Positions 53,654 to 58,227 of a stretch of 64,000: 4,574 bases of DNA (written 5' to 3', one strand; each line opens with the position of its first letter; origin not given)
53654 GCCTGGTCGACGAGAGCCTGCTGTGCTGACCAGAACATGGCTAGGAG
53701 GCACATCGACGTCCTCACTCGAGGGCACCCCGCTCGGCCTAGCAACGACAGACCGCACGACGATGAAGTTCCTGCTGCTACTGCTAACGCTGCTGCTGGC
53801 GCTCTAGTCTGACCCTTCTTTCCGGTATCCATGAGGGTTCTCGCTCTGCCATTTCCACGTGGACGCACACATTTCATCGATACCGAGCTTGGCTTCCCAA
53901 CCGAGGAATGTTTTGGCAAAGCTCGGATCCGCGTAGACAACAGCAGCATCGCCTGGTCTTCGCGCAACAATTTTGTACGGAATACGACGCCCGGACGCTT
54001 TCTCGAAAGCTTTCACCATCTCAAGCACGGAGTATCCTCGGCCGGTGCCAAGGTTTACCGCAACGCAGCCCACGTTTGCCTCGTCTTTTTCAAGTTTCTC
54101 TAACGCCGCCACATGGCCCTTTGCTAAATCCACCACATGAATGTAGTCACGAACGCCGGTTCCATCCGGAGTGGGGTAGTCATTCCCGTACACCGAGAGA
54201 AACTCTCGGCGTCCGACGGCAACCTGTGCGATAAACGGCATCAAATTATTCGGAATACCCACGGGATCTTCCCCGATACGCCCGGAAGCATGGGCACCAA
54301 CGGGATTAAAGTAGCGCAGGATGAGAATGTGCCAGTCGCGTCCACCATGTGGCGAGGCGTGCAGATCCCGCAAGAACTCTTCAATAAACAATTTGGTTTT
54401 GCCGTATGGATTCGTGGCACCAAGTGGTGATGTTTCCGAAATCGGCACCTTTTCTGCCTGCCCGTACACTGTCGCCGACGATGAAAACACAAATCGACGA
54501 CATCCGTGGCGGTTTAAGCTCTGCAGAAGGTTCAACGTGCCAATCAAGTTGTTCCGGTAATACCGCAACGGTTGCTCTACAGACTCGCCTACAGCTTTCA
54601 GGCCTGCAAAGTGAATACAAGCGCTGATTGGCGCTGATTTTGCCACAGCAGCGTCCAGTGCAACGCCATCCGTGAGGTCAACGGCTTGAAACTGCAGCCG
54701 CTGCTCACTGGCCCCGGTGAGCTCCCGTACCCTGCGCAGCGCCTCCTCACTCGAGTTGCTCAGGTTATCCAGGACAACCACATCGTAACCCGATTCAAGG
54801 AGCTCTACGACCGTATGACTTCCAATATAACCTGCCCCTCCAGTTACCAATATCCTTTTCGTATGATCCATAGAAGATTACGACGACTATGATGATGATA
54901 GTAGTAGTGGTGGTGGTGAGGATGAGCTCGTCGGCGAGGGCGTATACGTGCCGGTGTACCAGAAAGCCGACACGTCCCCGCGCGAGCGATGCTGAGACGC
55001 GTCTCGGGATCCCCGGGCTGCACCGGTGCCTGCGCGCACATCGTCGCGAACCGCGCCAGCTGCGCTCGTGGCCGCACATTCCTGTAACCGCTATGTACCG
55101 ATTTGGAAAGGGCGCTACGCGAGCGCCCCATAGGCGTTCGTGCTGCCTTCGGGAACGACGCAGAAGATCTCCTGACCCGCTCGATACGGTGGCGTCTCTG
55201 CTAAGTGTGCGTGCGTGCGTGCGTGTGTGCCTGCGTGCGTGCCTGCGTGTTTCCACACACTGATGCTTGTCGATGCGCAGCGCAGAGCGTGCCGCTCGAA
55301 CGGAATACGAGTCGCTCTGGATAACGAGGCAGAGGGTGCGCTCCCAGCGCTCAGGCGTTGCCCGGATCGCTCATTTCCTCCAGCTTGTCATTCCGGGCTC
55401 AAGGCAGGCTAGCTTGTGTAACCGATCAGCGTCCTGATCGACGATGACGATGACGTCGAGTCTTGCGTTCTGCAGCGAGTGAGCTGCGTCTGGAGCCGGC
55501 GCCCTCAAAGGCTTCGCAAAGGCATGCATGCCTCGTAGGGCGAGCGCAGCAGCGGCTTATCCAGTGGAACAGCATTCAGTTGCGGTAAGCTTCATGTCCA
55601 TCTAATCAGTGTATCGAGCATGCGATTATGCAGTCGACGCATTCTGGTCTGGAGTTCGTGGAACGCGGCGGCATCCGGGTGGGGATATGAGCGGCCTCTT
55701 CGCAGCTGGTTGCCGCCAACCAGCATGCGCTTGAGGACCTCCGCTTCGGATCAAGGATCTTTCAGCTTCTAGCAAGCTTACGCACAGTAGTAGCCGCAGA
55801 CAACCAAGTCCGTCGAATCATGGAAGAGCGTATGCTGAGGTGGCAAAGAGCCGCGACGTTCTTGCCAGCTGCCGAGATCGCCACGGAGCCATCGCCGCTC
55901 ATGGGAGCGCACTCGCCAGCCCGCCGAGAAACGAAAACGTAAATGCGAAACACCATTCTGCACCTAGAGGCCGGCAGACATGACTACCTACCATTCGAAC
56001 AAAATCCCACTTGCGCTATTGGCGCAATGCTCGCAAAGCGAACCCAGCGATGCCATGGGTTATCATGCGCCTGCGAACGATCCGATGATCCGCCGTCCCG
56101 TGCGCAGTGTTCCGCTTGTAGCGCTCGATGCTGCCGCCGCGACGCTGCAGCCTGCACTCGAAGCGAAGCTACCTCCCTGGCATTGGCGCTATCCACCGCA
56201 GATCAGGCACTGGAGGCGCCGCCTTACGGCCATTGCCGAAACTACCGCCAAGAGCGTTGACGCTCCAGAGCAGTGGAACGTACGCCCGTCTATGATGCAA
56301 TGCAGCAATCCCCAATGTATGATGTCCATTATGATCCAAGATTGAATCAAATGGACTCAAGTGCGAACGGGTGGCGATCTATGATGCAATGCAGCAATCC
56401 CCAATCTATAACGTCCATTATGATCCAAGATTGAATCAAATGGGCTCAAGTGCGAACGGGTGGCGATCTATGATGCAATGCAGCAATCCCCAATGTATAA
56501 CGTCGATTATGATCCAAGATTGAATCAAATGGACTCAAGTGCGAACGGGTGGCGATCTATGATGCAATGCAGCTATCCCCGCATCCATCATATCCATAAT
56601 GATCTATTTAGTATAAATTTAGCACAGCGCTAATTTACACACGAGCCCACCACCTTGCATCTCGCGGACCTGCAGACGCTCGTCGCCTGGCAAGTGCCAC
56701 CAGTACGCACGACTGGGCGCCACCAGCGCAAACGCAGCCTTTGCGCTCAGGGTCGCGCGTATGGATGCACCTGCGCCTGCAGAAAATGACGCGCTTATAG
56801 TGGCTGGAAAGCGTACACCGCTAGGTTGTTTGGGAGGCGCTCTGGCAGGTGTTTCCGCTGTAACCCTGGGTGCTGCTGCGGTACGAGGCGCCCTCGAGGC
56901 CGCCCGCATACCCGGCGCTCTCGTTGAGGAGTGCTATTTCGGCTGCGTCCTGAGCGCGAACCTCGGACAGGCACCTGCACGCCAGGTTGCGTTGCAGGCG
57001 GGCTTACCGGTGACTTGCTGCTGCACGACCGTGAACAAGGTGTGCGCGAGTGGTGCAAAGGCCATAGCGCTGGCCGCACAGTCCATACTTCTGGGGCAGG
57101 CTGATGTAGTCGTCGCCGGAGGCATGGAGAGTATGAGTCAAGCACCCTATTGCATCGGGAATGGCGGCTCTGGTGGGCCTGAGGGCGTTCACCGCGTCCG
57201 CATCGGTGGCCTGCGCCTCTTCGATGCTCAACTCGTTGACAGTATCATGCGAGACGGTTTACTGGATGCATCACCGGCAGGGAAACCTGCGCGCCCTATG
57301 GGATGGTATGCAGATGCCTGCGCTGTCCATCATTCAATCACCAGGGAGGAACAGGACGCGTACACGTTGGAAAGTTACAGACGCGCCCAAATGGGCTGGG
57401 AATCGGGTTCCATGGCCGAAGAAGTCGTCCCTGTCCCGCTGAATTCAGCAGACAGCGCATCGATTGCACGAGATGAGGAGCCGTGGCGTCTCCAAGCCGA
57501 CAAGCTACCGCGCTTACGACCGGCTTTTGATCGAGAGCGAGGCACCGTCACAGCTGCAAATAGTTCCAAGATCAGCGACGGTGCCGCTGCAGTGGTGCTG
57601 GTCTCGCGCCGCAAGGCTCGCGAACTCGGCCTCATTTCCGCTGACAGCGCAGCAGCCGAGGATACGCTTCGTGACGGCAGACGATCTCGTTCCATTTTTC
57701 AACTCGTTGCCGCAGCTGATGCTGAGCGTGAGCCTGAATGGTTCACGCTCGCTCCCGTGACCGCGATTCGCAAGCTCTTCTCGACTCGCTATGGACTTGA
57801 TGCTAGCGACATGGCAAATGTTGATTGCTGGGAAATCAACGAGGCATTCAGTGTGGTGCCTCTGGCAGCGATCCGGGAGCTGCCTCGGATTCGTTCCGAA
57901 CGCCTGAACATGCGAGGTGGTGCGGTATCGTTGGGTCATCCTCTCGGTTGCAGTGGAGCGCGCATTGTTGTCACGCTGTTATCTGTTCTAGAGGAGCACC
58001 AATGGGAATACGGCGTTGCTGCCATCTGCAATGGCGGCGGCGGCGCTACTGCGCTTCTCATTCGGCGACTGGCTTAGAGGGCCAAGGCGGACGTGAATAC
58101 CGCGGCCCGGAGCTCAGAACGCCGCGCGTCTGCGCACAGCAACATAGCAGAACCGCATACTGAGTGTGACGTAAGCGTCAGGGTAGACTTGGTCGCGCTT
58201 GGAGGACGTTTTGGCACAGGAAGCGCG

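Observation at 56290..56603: An 89-bp x 3.5 tandem array 160 bp upstream of the thiolase gene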

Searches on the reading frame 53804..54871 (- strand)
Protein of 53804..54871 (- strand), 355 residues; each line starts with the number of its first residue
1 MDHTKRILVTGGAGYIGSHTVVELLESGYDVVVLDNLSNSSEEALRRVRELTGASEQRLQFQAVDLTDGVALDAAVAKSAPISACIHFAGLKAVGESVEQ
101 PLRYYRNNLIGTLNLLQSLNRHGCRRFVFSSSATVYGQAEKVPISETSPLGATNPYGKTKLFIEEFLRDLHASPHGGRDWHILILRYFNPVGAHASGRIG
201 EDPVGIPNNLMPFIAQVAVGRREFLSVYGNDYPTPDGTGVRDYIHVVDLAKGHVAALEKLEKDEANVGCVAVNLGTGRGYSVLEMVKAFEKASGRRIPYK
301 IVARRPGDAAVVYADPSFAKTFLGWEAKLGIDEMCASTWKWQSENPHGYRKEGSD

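Call 11: find_encoding_contigs(protein=window:53804-54871:-, flank=10000, max_places=10)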
Protein window:53804-54871:- (355 aa): 23 contigs read that carry it; 10 places shown.
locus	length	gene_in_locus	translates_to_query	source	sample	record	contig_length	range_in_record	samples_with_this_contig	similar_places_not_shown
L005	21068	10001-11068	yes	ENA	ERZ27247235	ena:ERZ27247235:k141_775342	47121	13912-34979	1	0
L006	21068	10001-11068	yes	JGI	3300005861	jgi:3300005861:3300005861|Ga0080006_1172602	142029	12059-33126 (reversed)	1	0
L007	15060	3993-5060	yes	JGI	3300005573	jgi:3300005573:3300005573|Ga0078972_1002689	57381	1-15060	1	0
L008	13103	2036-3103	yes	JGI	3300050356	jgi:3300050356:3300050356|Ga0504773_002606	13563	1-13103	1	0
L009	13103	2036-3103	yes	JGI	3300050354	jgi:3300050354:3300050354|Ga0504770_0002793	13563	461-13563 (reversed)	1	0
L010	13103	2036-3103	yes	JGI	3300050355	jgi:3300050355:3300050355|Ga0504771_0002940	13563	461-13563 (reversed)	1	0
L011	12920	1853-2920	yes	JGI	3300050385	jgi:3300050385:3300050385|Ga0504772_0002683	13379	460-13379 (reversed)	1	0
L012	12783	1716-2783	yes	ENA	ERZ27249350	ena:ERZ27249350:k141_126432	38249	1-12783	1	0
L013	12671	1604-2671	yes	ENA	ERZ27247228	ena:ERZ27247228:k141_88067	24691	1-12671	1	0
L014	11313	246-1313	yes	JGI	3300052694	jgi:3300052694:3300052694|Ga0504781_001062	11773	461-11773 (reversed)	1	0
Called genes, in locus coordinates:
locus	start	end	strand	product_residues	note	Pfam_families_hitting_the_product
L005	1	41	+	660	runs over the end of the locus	-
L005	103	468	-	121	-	-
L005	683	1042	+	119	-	-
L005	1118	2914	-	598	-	PF00875:DNA_photolyase, PF03441:FAD_binding_7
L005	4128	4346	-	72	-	-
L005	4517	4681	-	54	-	-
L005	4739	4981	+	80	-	-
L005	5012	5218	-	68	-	-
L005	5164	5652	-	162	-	-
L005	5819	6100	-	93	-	-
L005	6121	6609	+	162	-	-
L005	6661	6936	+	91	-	-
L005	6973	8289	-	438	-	PF00108:Thiolase_N, PF00109:ketoacyl-synt (weak), PF02803:Thiolase_C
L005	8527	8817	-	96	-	-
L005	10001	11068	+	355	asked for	PF00106:adh_short, PF01073:3Beta_HSD, PF01370:Epimerase, PF02719:Polysacc_synt_2, PF04321:RmlD_sub_bind, PF07993:NAD_binding_4 (weak), PF08659:KR, PF16363:GDP_Man_Dehyd, +2 more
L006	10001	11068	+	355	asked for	PF00106:adh_short, PF01073:3Beta_HSD, PF01370:Epimerase, PF02719:Polysacc_synt_2, PF04321:RmlD_sub_bind, PF07993:NAD_binding_4 (weak), PF08659:KR, PF16363:GDP_Man_Dehyd, +2 more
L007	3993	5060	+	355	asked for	PF00106:adh_short, PF01073:3Beta_HSD, PF01370:Epimerase, PF02719:Polysacc_synt_2, PF04321:RmlD_sub_bind, PF07993:NAD_binding_4 (weak), PF08659:KR, PF16363:GDP_Man_Dehyd, +2 more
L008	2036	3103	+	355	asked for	PF00106:adh_short, PF01073:3Beta_HSD, PF01370:Epimerase, PF02719:Polysacc_synt_2, PF04321:RmlD_sub_bind, PF07993:NAD_binding_4 (weak), PF08659:KR, PF16363:GDP_Man_Dehyd, +2 more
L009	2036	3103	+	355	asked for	PF00106:adh_short, PF01073:3Beta_HSD, PF01370:Epimerase, PF02719:Polysacc_synt_2, PF04321:RmlD_sub_bind, PF07993:NAD_binding_4 (weak), PF08659:KR, PF16363:GDP_Man_Dehyd, +2 more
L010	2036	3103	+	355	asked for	PF00106:adh_short, PF01073:3Beta_HSD, PF01370:Epimerase, PF02719:Polysacc_synt_2, PF04321:RmlD_sub_bind, PF07993:NAD_binding_4 (weak), PF08659:KR, PF16363:GDP_Man_Dehyd, +2 more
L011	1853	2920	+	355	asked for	PF00106:adh_short, PF01073:3Beta_HSD, PF01370:Epimerase, PF02719:Polysacc_synt_2, PF04321:RmlD_sub_bind, PF07993:NAD_binding_4 (weak), PF08659:KR, PF16363:GDP_Man_Dehyd, +2 more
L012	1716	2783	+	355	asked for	PF00106:adh_short, PF01073:3Beta_HSD, PF01370:Epimerase, PF02719:Polysacc_synt_2, PF04321:RmlD_sub_bind, PF07993:NAD_binding_4 (weak), PF08659:KR, PF16363:GDP_Man_Dehyd, +2 more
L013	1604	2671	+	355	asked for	PF00106:adh_short, PF01073:3Beta_HSD, PF01370:Epimerase, PF02719:Polysacc_synt_2, PF04321:RmlD_sub_bind, PF07993:NAD_binding_4 (weak), PF08659:KR, PF16363:GDP_Man_Dehyd, +2 more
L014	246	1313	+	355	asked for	PF00106:adh_short, PF01073:3Beta_HSD, PF01370:Epimerase, PF02719:Polysacc_synt_2, PF04321:RmlD_sub_bind, PF07993:NAD_binding_4 (weak), PF08659:KR, PF16363:GDP_Man_Dehyd, +2 more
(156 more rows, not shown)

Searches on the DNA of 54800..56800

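Call 17: search_rna_families(source=window, start=54800, end=56800, threshold=evalue, max_evalue=10)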
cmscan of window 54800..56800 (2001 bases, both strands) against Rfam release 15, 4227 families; matches with E-value up to 10: 2.
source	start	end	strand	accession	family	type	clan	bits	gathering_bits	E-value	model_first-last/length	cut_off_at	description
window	56720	56783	+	RF01546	TB6Cs1H1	Gene; snRNA; snoRNA; HACA-box;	-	17.2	40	2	1-66/66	no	Trypanosomatid snoRNA TB6Cs1H1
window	54888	54939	+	RF01139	sR2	Gene; snRNA; snoRNA; CD-box;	-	16.4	42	1.2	1-57/57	no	Small nucleolar RNA sR2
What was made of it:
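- No Rfam hit in the array (call 17). No Rfam hit in the array at E up to 10 (call 17).
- Tried and rejected: Rfam at E up to 10: only two chance-level snoRNA hits, both outside the array (call 17).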

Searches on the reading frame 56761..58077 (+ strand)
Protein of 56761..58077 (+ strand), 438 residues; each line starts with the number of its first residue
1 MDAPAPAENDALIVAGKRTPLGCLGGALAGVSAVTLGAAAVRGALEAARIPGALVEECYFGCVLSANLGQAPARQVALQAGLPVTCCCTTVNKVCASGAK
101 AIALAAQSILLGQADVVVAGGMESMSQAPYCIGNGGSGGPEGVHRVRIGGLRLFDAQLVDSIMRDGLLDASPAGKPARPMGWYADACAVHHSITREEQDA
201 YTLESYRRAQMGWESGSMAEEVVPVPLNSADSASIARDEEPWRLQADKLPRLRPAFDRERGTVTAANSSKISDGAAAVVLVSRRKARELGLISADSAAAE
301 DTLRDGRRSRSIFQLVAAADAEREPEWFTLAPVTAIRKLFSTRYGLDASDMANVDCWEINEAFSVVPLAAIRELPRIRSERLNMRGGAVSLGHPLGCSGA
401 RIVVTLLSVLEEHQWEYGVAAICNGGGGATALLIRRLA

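Call 5: find_encoding_contigs(protein=window:56761-58077:+, flank=10000, max_places=6)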
Protein window:56761-58077:+ (438 aa): 4 contigs read that carry it; 4 places shown.
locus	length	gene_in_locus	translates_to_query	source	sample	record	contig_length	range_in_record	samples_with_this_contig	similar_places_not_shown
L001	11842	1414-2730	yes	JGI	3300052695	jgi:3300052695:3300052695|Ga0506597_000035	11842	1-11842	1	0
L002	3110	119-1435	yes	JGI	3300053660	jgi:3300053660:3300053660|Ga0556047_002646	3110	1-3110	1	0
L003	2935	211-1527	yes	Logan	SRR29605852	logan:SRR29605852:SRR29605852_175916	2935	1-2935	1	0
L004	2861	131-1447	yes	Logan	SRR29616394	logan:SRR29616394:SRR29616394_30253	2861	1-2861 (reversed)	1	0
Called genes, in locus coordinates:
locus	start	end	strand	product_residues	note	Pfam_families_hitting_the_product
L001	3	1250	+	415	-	?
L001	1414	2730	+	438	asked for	PF00108:Thiolase_N, PF00109:ketoacyl-synt (weak), PF02803:Thiolase_C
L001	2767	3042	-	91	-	-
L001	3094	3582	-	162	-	-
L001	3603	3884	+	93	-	-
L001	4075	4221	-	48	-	-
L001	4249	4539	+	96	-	-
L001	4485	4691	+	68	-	-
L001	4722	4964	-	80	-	-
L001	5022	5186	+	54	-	-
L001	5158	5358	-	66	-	-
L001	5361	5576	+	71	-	-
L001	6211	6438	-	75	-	-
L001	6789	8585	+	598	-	PF00875:DNA_photolyase, PF03441:FAD_binding_7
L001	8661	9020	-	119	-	-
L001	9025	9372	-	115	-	-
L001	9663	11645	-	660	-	-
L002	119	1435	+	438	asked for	PF00108:Thiolase_N, PF00109:ketoacyl-synt (weak), PF02803:Thiolase_C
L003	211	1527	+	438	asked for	PF00108:Thiolase_N, PF00109:ketoacyl-synt (weak), PF02803:Thiolase_C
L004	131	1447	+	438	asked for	PF00108:Thiolase_N, PF00109:ketoacyl-synt (weak), PF02803:Thiolase_C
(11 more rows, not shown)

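Call 9: list_cluster_members(proteins=[window:56761-58077:+, window:53804-54871:-])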
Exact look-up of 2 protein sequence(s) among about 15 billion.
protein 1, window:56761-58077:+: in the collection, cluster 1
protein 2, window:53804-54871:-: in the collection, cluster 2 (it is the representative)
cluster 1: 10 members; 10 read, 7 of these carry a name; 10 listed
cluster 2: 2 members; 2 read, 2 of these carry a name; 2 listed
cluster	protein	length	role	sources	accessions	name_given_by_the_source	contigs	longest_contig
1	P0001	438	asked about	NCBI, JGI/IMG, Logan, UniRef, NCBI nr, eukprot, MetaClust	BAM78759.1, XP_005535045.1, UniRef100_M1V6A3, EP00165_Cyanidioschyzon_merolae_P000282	acetyl-CoA acetyltransferase [Cyanidioschyzon merolae strain 10D] | acetyl-CoA C-acetyltransferase | acetyl-CoA C-acetyltransferase n=1 Tax=Cyanidioschyzon merolae (strain NIES-3377 / 10D) ...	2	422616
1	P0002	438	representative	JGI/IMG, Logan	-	acetyl-CoA C-acetyltransferase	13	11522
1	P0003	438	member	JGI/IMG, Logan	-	acetyl-CoA C-acetyltransferase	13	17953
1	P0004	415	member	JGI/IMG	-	acetyl-CoA C-acetyltransferase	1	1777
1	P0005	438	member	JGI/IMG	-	acetyl-CoA C-acetyltransferase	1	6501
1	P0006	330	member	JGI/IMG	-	acetyl-CoA C-acetyltransferase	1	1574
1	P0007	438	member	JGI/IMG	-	acetyl-CoA C-acetyltransferase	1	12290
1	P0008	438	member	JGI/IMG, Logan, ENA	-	-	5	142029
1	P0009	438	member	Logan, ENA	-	-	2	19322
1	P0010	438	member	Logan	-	-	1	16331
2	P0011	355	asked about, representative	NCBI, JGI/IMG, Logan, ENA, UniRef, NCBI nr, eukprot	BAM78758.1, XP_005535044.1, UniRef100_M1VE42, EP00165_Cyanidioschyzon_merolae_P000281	UDP-glucose 4-epimerase [Cyanidioschyzon merolae strain 10D] | UDP-glucose 4-epimerase | UDP-glucose 4-epimerase n=1 Tax=Cyanidioschyzon merolae (strain NIES-3377 / 10D) ...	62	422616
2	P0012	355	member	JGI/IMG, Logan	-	UDP-glucose 4-epimerase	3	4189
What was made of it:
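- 56761..58077 (+): Acetyl-CoA acetyltransferase (thiolase) CMA042C, the gene nearest the array. Exact match to BAM78759.1 (call 9).
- On Coding tandem repeat: No annotated CDS lies between BAM78758 and BAM78759 (call 9).
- Identity of the organism and genes: call 9.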

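Call 37: find_homologous_proteins(query=window:56761-58077:+, max_evalue=1e-60)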
Query window:56761-58077:+ (438 aa): 7999 proteins with E <= 1e-60 among 8000 candidates; the best 120 are listed.
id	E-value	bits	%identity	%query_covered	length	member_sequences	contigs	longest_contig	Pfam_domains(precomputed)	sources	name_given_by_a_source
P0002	1.9e-282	954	100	100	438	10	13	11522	PF02803.25,PF00109.33,PF00108.30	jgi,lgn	jgi:acetyl-CoA C-acetyltransferase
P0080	8.2e-219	745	78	100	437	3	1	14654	PF02803.25,PF00109.33,PF00108.30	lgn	-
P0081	3.8e-216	736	76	100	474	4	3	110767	PF02803.25,PF00109.33,PF00108.30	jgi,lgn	jgi:acetyl-CoA C-acetyltransferase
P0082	9.5e-151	521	60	98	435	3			PF02803.25,PF00109.33,PF00108.30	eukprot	eukprot:ctg_1481.g430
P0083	6.8e-138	478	-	-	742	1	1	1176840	PF08545.17,PF02803.25,PF00109.33,PF00108.30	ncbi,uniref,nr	ncbi:hypothetical protein ANCCEY_01138 [Ancylostoma ceylanicum]|uniref:acetyl-CoA C-acetyltransferas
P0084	1.0e-127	445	58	97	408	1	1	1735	PF02803.25,PF00108.30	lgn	-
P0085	5.9e-110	386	50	97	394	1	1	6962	PF02803.25,PF00108.30,PF22691.3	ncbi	ncbi:MAG TPA: acetyl-CoA C-acyltransferase [Parasegetibacter sp.]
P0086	8.1e-110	386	51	98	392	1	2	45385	PF02803.25,PF00108.30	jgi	jgi:acetyl-CoA C-acetyltransferase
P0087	1.2e-108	382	48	99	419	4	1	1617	PF02803.25,PF00109.33,PF00108.30,PF22691.3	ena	-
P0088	1.7e-108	381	48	98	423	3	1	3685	PF02803.25,PF00109.33,PF00108.30,PF22691.3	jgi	jgi:acetyl-CoA C-acetyltransferase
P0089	1.8e-108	381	50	97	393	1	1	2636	PF02803.25,PF00109.33,PF00108.30,PF22691.3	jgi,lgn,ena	jgi:acetyl-CoA C-acetyltransferase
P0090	1.8e-108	381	50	97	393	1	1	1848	PF02803.25,PF00109.33,PF00108.30,PF22691.3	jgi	jgi:acetyl-CoA C-acetyltransferase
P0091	6.1e-108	380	49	98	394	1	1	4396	PF02803.25,PF00109.33,PF00108.30,PF22691.3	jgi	jgi:acetyl-CoA C-acetyltransferase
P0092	1.7e-107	378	50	98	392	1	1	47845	PF02803.25,PF00109.33,PF00108.30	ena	-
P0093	1.7e-107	378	49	97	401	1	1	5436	PF02803.25,PF00109.33,PF00108.30,PF22691.3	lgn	-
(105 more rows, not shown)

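Call 38: find_encoding_contigs(protein=P0081, flank=6000, max_places=4)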
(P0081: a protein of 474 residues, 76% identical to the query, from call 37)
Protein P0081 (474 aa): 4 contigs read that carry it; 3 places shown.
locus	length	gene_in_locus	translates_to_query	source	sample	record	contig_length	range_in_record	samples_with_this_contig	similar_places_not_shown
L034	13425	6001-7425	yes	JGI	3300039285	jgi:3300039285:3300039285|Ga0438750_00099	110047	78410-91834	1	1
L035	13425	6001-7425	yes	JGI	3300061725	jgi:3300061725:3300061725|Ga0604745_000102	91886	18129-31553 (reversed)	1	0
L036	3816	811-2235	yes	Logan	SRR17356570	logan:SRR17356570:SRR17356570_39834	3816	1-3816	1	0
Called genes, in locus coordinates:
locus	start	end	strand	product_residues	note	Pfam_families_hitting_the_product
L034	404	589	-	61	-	-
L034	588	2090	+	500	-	PF00285:Citrate_synt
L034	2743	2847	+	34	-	-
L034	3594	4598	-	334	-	PF01073:3Beta_HSD (weak), PF01370:Epimerase, PF02719:Polysacc_synt_2 (faint), PF16363:GDP_Man_Dehyd, PF04321:RmlD_sub_bind (weak)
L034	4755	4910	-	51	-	-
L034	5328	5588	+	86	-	-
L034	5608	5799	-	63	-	-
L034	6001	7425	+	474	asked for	PF00108:Thiolase_N, PF00109:ketoacyl-synt (faint), PF02803:Thiolase_C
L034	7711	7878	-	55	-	-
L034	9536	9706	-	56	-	-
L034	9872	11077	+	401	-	PF03441:FAD_binding_7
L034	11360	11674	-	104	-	-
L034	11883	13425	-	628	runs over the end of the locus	-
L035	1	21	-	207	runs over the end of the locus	-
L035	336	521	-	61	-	-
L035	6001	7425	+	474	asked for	PF00108:Thiolase_N, PF00109:ketoacyl-synt (faint), PF02803:Thiolase_C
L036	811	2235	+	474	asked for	PF00108:Thiolase_N, PF00109:ketoacyl-synt (faint), PF02803:Thiolase_C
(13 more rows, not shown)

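Call 39: find_encoding_contigs(protein=P0080, flank=6000, max_places=4)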
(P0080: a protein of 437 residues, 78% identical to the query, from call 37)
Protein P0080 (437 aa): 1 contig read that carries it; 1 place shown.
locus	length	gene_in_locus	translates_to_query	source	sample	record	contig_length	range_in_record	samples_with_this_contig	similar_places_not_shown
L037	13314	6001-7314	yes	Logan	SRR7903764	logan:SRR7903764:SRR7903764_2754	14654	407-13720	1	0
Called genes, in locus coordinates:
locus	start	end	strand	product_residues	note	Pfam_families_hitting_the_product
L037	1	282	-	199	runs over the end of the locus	-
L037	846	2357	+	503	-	PF00285:Citrate_synt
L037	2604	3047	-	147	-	-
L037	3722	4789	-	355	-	PF00106:adh_short, PF01073:3Beta_HSD, PF01370:Epimerase, PF02719:Polysacc_synt_2, PF04321:RmlD_sub_bind, PF07993:NAD_binding_4 (weak), PF08659:KR, PF16363:GDP_Man_Dehyd, +2 more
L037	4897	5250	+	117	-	-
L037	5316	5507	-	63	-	-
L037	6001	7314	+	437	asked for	PF00108:Thiolase_N, PF00109:ketoacyl-synt (weak), PF02803:Thiolase_C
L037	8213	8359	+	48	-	-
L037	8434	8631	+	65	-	-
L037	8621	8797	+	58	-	-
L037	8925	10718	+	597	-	PF00875:DNA_photolyase, PF03441:FAD_binding_7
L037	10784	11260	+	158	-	-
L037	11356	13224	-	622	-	-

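Call 64: list_cluster_members(proteins=[L001:3-1250:+])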
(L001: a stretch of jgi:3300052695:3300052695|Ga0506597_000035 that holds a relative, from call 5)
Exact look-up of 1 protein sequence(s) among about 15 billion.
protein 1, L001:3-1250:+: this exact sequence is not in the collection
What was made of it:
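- Tried and rejected: Identity of the foreign 1.3 kb at the start of L001: not resolved (call 64).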
